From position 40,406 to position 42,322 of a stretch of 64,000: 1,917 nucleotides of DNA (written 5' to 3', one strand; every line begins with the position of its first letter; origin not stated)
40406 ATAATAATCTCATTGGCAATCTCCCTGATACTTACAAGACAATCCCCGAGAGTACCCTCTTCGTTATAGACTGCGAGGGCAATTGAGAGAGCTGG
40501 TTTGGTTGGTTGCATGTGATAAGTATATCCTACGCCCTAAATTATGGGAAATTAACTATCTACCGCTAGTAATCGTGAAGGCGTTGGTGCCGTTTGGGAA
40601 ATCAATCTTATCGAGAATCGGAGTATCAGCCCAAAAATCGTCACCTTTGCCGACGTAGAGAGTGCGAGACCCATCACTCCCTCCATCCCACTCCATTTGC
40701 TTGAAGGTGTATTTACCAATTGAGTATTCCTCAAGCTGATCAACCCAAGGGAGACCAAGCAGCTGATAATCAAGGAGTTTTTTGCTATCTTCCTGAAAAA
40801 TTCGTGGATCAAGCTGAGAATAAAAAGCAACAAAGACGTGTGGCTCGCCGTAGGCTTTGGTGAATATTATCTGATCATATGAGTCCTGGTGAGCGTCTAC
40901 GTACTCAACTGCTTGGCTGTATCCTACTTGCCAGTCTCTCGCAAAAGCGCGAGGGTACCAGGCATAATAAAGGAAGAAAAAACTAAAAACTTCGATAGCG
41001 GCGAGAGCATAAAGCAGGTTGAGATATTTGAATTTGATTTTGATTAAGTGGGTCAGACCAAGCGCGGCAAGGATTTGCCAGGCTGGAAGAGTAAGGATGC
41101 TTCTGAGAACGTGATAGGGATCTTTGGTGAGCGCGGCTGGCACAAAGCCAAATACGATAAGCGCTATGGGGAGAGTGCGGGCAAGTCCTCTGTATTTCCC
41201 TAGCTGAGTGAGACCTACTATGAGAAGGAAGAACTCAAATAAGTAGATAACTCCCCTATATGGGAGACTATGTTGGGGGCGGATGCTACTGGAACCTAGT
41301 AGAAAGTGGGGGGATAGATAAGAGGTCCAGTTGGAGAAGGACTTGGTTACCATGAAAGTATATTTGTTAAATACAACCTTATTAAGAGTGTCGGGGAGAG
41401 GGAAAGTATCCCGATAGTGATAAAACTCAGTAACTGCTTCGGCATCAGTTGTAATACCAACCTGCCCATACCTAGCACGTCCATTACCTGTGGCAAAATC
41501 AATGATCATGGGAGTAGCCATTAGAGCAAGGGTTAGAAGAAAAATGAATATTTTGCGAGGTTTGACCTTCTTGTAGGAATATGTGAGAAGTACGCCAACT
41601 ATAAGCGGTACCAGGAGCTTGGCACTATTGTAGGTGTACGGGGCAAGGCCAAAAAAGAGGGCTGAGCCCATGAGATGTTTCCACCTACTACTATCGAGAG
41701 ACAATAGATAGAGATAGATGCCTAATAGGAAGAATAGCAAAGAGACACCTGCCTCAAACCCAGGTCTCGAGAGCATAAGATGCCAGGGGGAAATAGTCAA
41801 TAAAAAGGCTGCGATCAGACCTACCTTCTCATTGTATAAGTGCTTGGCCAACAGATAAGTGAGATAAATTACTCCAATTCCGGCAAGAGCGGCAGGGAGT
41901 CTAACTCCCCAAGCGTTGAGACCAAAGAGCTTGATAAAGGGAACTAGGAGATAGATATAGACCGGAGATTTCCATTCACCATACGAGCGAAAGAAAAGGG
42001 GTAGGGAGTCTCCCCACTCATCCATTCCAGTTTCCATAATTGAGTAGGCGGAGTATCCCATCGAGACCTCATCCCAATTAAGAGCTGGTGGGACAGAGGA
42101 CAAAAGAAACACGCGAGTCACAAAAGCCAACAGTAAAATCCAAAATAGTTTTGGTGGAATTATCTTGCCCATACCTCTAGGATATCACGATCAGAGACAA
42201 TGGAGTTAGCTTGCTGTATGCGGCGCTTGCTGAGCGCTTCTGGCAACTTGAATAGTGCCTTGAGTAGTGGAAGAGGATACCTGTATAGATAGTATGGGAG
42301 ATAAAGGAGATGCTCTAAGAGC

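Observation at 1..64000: Giant co-directional glycosylation locus with about 16 GT-C (ArnT/PMT_2-like) paralogs in 64 kb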

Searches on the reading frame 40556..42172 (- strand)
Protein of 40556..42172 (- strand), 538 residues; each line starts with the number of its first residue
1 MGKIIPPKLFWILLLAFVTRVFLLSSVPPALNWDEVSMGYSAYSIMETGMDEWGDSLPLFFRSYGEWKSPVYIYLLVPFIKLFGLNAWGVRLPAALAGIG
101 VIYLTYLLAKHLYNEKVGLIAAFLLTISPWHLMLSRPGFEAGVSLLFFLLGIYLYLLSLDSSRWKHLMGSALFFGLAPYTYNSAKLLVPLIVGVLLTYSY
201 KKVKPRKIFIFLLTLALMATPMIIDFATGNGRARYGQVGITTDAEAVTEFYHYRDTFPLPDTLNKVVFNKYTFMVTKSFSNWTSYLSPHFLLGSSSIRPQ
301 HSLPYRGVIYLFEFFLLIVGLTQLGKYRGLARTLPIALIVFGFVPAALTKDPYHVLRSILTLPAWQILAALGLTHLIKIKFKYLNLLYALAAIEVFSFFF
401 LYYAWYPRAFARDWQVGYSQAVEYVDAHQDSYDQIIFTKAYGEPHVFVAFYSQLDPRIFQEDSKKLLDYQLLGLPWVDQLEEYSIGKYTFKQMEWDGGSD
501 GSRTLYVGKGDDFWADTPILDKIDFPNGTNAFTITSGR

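Call 7: search_protein_families(library=pfam, proteins=[window:40556-42172:-], max_evalue=0.01)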
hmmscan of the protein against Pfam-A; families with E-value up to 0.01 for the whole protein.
window:40556-42172:- (538 aa): 2 families
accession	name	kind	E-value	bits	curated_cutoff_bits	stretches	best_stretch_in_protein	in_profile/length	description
PF13231.12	PMT_2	-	5.1e-17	63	26.1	1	68-222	2-157/160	Dolichyl-phosphate-mannose-protein mannosyltransferase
PF24124.1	YphA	-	0.0017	18.5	28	1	99-192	11-102/198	YphA-like integral membrane protein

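Call 17: find_homologous_proteins(query=window:40556-42172:-, max_evalue=0.00001)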
Query window:40556-42172:- (538 aa): 599 proteins with E <= 0.00001 among 8000 candidates; the best 120 are listed.
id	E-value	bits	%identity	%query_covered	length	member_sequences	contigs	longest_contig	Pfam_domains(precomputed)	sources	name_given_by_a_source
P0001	0.0e+0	1219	100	100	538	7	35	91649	PF13231.13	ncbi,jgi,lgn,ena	jgi:4-amino-4-deoxy-L-arabinose transferase-like glycosyltransferase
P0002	4.1e-225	767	63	100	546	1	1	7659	PF13231.13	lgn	-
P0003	2.2e-213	728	60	98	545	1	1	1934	PF13231.13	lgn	-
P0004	9.0e-211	720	59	98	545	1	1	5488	PF02366.25,PF13231.13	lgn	-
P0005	1.5e-210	719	62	98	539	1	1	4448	PF13231.13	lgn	-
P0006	1.8e-210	719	59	98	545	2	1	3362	PF02366.25,PF13231.13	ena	-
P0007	2.4e-210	718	59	98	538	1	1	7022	PF02366.25,PF02516.21,PF13231.13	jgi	-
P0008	2.8e-210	718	59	98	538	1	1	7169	PF02366.25,PF02516.21,PF13231.13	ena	-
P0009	9.0e-210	716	62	98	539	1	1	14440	PF13231.13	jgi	jgi:4-amino-4-deoxy-L-arabinose transferase-like glycosyltransferase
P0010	1.5e-209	716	59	98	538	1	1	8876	PF02366.25,PF02516.21,PF13231.13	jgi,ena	-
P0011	1.8e-209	715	59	98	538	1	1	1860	PF02366.25,PF02516.21,PF13231.13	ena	-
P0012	4.5e-209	714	58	98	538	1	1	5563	PF02366.25,PF02516.21,PF13231.13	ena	-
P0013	4.5e-209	714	58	98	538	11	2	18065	PF02366.25,PF02516.21,PF13231.13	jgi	-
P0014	5.0e-209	714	58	98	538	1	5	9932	PF02366.25,PF13231.13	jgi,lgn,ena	-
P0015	5.8e-209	714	58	98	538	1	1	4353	PF02366.25,PF13231.13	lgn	-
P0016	6.7e-209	714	58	98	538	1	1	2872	PF02366.25,PF02516.21,PF13231.13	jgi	-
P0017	1.5e-208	712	58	98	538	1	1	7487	PF02366.25,PF13231.13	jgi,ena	-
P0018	1.7e-208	712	58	99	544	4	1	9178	PF02366.25,PF13231.13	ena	-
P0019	1.7e-208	712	58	98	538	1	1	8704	PF02366.25,PF13231.13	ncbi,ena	-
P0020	2.0e-208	712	58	98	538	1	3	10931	PF02366.25,PF13231.13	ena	-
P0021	3.5e-208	711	58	98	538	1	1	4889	PF02366.25,PF02516.21,PF13231.13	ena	-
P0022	5.0e-208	711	58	98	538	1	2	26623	PF02366.25,PF13231.13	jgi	-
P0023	5.5e-208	711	58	98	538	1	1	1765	PF02366.25,PF02516.21,PF13231.13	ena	-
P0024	1.0e-207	710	62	96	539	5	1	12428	PF13231.13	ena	-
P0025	5.5e-207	707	58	98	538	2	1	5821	PF02366.25,PF02516.21,PF13231.13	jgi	-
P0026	1.0e-206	706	58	98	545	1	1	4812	PF13231.13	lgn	-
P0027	1.2e-206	706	58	98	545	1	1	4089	PF13231.13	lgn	-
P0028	1.7e-206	706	58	98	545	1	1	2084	PF13231.13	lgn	-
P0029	3.6e-206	705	58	98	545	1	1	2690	PF13231.13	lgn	-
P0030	4.6e-206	704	58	98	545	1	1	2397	PF13231.13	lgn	-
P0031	5.1e-206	704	57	98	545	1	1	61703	PF02366.25,PF13231.13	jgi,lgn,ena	-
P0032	2.5e-204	698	59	98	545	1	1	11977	PF02366.25,PF02516.21,PF13231.13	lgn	-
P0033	4.1e-204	698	61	99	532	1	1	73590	PF13231.13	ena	-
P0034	2.2e-203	695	58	98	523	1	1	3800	PF13231.13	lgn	-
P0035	9.2e-203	693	61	96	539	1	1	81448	PF13231.13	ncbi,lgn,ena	-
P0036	1.4e-202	693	60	98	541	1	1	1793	PF02366.25,PF13231.13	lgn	-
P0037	4.7e-202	691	60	96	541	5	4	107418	PF13231.13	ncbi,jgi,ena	jgi:4-amino-4-deoxy-L-arabinose transferase-like glycosyltransferase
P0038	4.4e-201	688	59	99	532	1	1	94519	PF13231.13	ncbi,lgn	-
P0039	6.6e-201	687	59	98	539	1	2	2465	PF13231.13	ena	-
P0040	1.6e-200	686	60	98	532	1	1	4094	PF02366.25,PF13231.13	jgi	jgi:4-amino-4-deoxy-L-arabinose transferase-like glycosyltransferase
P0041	2.5e-200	685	58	99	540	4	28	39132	PF13231.13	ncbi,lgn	-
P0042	3.7e-200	685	58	99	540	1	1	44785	PF13231.13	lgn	-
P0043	4.2e-200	685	59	96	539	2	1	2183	PF13231.13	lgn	-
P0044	4.7e-199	681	59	93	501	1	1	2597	PF13231.13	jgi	-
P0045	1.6e-198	679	58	96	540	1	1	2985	PF13231.13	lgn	-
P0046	6.6e-197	674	56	99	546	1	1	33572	PF02516.21,PF13231.13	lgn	-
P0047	7.3e-197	674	59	98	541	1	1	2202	PF02366.25,PF13231.13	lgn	-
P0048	1.7e-196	673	57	98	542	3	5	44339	PF02516.21,PF13231.13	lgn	-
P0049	2.4e-196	672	57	98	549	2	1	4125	PF13231.13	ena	-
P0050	3.2e-196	672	58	98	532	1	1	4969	PF02366.25,PF13231.13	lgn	-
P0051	4.1e-196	671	58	98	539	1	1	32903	PF13231.13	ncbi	-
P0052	5.3e-196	671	58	98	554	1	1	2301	PF02366.25,PF13231.13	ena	-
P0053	3.2e-195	668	57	96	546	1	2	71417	PF02366.25,PF13231.13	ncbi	-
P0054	1.5e-194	666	58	98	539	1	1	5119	PF13231.13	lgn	-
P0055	1.7e-194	666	56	99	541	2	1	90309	PF13231.13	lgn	-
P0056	1.8e-194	666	58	96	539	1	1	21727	PF13231.13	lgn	-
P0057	5.8e-194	664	57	100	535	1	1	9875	PF02366.25,PF13231.13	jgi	jgi:4-amino-4-deoxy-L-arabinose transferase-like glycosyltransferase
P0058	2.0e-193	662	56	99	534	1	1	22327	PF13231.13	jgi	jgi:4-amino-4-deoxy-L-arabinose transferase-like glycosyltransferase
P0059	6.0e-193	661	57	98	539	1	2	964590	PF02366.25,PF13231.13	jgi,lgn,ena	jgi:4-amino-4-deoxy-L-arabinose transferase-like glycosyltransferase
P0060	7.0e-193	661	59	98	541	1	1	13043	PF13231.13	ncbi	-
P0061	1.0e-192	660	57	93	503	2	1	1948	PF02366.25,PF02516.21,PF13231.13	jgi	-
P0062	1.1e-192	660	56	100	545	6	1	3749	PF13231.13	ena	-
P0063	1.3e-192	660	56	99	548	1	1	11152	PF02366.25,PF13231.13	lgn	-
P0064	3.3e-192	658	56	98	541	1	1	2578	PF13231.13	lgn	-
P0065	6.8e-192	657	59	96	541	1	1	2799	PF13231.13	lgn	-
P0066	9.9e-192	657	56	99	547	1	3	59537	PF13231.13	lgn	-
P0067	1.2e-191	657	56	98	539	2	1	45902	PF13231.13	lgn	-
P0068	3.3e-191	655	55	97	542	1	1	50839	PF02366.25,PF13231.13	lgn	-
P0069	5.0e-191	655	56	100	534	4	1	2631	PF02366.25,PF13231.13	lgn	-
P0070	6.3e-191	654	55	98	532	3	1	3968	PF13231.13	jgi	-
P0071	7.6e-191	654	56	100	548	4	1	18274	PF13231.13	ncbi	-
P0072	9.2e-191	654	56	99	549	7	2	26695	PF13231.13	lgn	-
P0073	1.5e-190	653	57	96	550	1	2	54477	PF02366.25,PF13231.13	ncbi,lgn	-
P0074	2.0e-190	653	56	98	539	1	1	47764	PF02366.25,PF13231.13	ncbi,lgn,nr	ncbi:glycosyltransferase family 39 protein [Candidatus Woesebacteria bacterium]|nr:glycosyltransfera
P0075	3.4e-190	652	56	97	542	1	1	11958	PF02366.25,PF13231.13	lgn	-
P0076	3.4e-190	652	56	98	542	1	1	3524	PF13231.13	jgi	jgi:4-amino-4-deoxy-L-arabinose transferase-like glycosyltransferase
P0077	7.7e-190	651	55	98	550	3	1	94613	PF02366.25,PF13231.13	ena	-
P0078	1.1e-189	650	58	98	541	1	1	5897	PF13231.13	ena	-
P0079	1.5e-189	650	55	98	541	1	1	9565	PF13231.13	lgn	-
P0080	2.3e-189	649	54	98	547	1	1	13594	PF13231.13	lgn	-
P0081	3.0e-189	649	55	97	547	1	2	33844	PF02366.25,PF13231.13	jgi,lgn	jgi:4-amino-4-deoxy-L-arabinose transferase-like glycosyltransferase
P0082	1.2e-188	647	55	98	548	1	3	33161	PF13231.13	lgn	-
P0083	1.6e-188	646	55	99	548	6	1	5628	PF13231.13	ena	-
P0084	4.6e-188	645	56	98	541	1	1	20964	PF13231.13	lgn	-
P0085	6.0e-188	644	57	98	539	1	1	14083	PF13231.13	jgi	jgi:4-amino-4-deoxy-L-arabinose transferase-like glycosyltransferase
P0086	7.0e-188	644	55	98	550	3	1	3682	PF02366.25,PF13231.13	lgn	-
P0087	8.0e-188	644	57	98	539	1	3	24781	PF13231.13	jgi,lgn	jgi:4-amino-4-deoxy-L-arabinose transferase-like glycosyltransferase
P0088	6.0e-187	641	54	98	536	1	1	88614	PF13231.13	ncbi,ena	-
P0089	1.2e-185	637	56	98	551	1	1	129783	PF13231.13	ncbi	-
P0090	1.3e-185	637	56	98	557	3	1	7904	PF13231.13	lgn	-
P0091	1.2e-184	633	55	99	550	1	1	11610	PF13231.13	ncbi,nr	ncbi:MAG: hypothetical protein E6R05_00910 [Candidatus Moraniibacteriota bacterium]|nr:MAG: hypothet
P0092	1.6e-181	623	54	98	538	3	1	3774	PF13231.13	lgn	-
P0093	3.6e-181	622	56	93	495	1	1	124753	PF13231.13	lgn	-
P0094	3.8e-181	622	54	97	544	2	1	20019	PF02366.25,PF13231.13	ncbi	-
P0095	8.1e-180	618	53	99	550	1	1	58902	PF02366.25,PF13231.13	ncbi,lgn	ncbi:MAG: hypothetical protein Fur0011_6040 [Candidatus Microgenomates bacterium]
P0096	3.4e-179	615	54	100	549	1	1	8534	PF02366.25,PF13231.13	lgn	-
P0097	8.5e-177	608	54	96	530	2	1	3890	PF02516.21,PF13231.13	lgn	-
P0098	4.3e-176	605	53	95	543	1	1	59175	PF13231.13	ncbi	-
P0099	8.8e-176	604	51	100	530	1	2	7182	PF13231.13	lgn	-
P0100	1.1e-175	604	53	99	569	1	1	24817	PF13231.13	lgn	-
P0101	1.7e-175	603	51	95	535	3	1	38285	PF02366.25,PF13231.13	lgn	-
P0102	2.0e-175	603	53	98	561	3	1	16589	PF13231.13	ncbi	-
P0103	2.7e-175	603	53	100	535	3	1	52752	PF02516.21,PF13231.13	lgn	-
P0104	6.0e-175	601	53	100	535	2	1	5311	PF02516.21,PF13231.13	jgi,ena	-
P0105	6.0e-173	595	51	100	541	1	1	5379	PF13231.13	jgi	jgi:4-amino-4-deoxy-L-arabinose transferase-like glycosyltransferase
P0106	1.8e-172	593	51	99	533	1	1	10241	PF02366.25,PF13231.13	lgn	-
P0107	2.6e-172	593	51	100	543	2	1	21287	PF13231.13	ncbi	-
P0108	4.4e-172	592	51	99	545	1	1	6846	PF13231.13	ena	-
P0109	4.5e-171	589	50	100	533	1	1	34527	PF13231.13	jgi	-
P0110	5.8e-171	588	51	99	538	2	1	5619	PF02516.21,PF13231.13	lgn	-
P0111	8.6e-171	588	53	95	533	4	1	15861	PF13231.13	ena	-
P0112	1.9e-170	587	51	96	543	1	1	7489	PF13231.13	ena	-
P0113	2.0e-170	587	51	98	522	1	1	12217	PF13231.13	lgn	-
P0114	4.2e-170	585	50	98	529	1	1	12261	PF13231.13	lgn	-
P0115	1.3e-169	584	51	100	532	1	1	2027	PF13231.13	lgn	-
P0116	2.8e-169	583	51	95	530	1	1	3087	PF13231.13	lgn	-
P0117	1.4e-168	580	51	98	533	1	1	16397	PF02366.25,PF13231.13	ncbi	-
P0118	2.6e-168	580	51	100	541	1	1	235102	PF13231.13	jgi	-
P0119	2.9e-168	579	52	95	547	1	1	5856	PF13231.13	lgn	-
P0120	3.1e-168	579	52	95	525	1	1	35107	PF13231.13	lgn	-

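Call 19: find_encoding_contigs(protein=P0133, flank=10000, max_places=3)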
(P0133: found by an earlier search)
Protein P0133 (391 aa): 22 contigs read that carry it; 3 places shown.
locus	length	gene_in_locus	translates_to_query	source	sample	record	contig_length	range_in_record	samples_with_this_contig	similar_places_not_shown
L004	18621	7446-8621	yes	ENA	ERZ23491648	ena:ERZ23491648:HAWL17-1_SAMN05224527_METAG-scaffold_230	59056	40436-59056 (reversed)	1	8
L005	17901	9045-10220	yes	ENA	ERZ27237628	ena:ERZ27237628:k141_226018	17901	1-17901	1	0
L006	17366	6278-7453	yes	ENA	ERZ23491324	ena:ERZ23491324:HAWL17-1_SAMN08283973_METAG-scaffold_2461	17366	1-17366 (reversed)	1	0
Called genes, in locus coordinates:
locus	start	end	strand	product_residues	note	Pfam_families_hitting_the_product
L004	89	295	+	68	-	-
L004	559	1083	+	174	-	PF13302:Acetyltransf_3 (weak), PF00583:Acetyltransf_1, PF13673:Acetyltransf_10, PF13508:Acetyltransf_7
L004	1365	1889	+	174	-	PF13302:Acetyltransf_3 (weak), PF00583:Acetyltransf_1, PF13673:Acetyltransf_10, PF13508:Acetyltransf_7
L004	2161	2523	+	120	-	PF07883:Cupin_2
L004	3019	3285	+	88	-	-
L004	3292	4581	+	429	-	PF01210:NAD_Gly3P_dh_N (faint), PF02737:3HCDH_N (faint), PF03446:NAD_binding_2 (weak), PF03721:UDPG_MGDP_dh_N, PF03807:F420_oxidored (faint), PF00984:UDPG_MGDP_dh, PF03720:UDPG_MGDP_dh_C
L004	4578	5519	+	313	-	PF01073:3Beta_HSD, PF01370:Epimerase, PF02719:Polysacc_synt_2 (weak), PF04321:RmlD_sub_bind, PF07993:NAD_binding_4 (faint), PF13460:NAD_binding_10, PF16363:GDP_Man_Dehyd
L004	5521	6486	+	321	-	PF01370:Epimerase, PF04321:RmlD_sub_bind, PF05368:NmrA (weak), PF16363:GDP_Man_Dehyd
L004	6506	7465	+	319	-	PF01073:3Beta_HSD, PF01370:Epimerase, PF07993:NAD_binding_4 (faint), PF16363:GDP_Man_Dehyd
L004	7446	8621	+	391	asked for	PF00535:Glycos_transf_2, PF04138:GtrA_DPMS_TM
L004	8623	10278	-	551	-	-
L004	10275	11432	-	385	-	-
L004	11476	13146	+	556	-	-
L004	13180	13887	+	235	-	PF00535:Glycos_transf_2, PF10111:Glyco_tranf_2_2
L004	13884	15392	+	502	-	-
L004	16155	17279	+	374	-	PF26314:MptA_B_family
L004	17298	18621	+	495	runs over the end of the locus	PF02366:PMT, PF13231:PMT_2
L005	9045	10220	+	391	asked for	PF00535:Glycos_transf_2, PF04138:GtrA_DPMS_TM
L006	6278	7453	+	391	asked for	PF00535:Glycos_transf_2, PF04138:GtrA_DPMS_TM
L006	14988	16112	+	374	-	PF26314:MptA_B_family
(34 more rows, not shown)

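Call 25: find_related_loci(query=A1, collection=genome_contigs, flank=10000)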
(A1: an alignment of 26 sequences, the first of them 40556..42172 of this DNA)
Query A1 (538 aa) in genome_contigs; peptide patterns used: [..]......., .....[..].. (x = any residue, [..] = any of these).
41 stretches matched a pattern; 23 encode a relative of the query (tblastn E <= 1e-3); 23 distinct loci.
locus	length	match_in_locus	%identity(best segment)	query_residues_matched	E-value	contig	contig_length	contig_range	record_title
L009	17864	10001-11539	61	20-538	0e+0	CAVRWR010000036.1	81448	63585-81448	MAG: uncultured cyanobacterium isolate MFD02832.bin.2.2 genome assembly, contig: contig_18318, whole genome shotgun sequ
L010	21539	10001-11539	60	22-538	0e+0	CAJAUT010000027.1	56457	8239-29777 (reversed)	uncultured bacterium isolate Loc080925-6m_bin-0061 genome assembly, contig: bin-0061:27/34, whole genome shotgun sequenc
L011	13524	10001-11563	58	12-538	0e+0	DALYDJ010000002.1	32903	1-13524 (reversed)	MAG TPA_asm: Candidatus Woesebacteria bacterium isolate CTOTU14224 NODE_275_length_32903_cov_4.480821, whole genome shot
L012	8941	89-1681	57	12-538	0e+0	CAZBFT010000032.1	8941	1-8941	MAG TPA_asm: uncultured Pseudomonadales bacterium isolate SRP050083_co7_41 genome assembly, contig: NODE_7466_length_894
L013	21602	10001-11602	56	1-538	0e+0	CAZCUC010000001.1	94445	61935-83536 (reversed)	MAG TPA_asm: uncultured Pseudomonadales bacterium isolate SRP286056_co1_428 genome assembly, contig: NODE_173_length_944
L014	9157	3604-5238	56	1-538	0e+0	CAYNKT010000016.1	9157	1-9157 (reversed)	MAG TPA_asm: uncultured Pseudomonadales bacterium isolate SRP062349_co6_368 genome assembly, contig: NODE_6150_length_91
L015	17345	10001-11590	55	12-538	0e+0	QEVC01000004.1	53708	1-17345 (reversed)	MAG: Candidatus Microgenomates bacterium isolate GWF J3_scaffold_465, whole genome shotgun sequence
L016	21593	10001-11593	56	13-538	0e+0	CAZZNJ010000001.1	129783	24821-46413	MAG TPA_asm: uncultured Pseudomonadales bacterium isolate SRP170004_co1_572 genome assembly, contig: NODE_141_length_129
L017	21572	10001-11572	57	20-538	0e+0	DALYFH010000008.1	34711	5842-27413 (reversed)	MAG TPA_asm: Candidatus Woesebacteria bacterium isolate CTOTU14276 NODE_204_length_34711_cov_5.438827, whole genome shot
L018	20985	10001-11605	51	1-537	3e-172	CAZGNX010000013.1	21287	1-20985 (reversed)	MAG TPA_asm: uncultured Pseudomonadales bacterium isolate SRP192515_co1_89 genome assembly, contig: NODE_2279_length_212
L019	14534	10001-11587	51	9-537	2e-172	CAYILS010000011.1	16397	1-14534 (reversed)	MAG TPA_asm: uncultured Pseudomonadales bacterium isolate ERP119705_co23_57 genome assembly, contig: NODE_3354_length_16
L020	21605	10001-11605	50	1-536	4e-168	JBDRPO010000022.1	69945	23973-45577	MAG: bacterium isolate MEGAHIT-group-2.121 k141_1349105, whole genome shotgun sequence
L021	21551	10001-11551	52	12-537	7e-167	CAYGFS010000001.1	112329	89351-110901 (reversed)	MAG TPA_asm: uncultured Pseudomonadales bacterium isolate ERP113451_co1_9 genome assembly, contig: NODE_76_length_112329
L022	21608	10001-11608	50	2-537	9e-166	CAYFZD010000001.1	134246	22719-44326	MAG TPA_asm: uncultured Pseudomonadales bacterium isolate ERP113451_co1_113 genome assembly, contig: NODE_44_length_1342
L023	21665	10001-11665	48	1-537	3e-164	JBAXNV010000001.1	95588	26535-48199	MAG: bacterium isolate ELA488 MAG488_1, whole genome shotgun sequence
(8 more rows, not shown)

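Call 32: search_solved_structures(query=A1, max_evalue=0.01)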
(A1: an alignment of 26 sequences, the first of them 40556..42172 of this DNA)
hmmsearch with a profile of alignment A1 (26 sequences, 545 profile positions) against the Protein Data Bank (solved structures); distinct sequences matched with E-value up to 0.01: 0.
